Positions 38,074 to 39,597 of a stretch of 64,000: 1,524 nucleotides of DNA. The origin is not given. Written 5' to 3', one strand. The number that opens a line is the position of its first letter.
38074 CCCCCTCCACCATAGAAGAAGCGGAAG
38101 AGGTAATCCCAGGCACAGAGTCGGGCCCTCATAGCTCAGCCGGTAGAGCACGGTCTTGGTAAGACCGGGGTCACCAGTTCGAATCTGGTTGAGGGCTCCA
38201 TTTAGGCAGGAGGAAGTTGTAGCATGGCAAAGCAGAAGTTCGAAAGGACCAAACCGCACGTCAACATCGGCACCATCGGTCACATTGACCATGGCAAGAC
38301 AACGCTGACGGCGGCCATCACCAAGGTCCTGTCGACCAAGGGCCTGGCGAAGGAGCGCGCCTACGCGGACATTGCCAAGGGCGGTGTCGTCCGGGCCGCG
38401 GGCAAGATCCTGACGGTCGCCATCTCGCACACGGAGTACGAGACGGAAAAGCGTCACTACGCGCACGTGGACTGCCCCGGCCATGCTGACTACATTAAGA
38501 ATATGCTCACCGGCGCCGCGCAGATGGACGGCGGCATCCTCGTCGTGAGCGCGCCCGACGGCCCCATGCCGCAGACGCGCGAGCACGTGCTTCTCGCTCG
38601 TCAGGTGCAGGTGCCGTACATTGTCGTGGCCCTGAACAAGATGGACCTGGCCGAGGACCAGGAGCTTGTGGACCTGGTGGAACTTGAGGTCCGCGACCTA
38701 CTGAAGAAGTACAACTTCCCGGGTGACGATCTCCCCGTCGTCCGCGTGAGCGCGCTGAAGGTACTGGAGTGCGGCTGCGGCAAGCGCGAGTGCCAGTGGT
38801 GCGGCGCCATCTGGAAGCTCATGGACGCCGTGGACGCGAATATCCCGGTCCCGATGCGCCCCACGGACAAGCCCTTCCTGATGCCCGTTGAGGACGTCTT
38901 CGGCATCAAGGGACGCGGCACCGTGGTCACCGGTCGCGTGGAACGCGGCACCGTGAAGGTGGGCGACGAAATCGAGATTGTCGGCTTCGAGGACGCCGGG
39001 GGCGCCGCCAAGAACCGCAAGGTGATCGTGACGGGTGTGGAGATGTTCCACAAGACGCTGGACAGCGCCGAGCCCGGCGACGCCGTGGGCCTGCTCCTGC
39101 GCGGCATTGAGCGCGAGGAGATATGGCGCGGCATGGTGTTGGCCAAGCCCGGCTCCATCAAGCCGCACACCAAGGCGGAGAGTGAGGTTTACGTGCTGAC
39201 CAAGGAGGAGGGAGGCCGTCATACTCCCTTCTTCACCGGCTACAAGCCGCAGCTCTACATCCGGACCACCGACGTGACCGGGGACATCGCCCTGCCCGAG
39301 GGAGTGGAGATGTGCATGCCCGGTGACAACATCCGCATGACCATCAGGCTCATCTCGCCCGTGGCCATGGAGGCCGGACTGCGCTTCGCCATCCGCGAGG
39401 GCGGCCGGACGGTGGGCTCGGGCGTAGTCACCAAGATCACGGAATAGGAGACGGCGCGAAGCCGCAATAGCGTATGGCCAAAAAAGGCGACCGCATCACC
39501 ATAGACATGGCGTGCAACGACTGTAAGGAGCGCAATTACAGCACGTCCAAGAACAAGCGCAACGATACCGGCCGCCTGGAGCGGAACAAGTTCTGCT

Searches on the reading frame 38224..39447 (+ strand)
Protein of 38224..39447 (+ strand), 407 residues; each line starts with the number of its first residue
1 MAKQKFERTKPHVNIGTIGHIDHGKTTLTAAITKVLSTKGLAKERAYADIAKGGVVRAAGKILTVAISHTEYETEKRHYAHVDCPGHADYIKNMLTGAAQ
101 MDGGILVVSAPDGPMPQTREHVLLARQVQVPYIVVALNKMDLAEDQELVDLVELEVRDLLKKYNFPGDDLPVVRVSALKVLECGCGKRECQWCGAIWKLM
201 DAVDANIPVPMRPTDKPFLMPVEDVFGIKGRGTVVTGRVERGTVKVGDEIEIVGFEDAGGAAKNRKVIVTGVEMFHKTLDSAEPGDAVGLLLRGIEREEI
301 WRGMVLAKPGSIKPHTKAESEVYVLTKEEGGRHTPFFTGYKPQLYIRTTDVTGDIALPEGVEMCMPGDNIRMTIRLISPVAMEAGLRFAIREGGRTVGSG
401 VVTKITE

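Call 72: search_protein_families(library=pfam, proteins=[window:38224-39447:+], max_evalue=0.00001)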
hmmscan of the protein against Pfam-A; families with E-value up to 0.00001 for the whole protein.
window:38224-39447:+ (407 aa): 3 families
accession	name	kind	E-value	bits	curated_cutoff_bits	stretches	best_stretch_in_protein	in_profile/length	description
PF00009.33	GTP_EFTU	-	2.2e-53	181.1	26.5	1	10-208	1-187/188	Elongation factor Tu GTP binding domain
PF03143.23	GTP_EFTU_D3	-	4.7e-37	127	27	1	311-405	1-105/106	Elongation factor Tu C-terminal domain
PF03144.31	GTP_EFTU_D2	-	1.7e-19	70.5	30.3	1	232-307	1-73/73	Elongation factor Tu domain 2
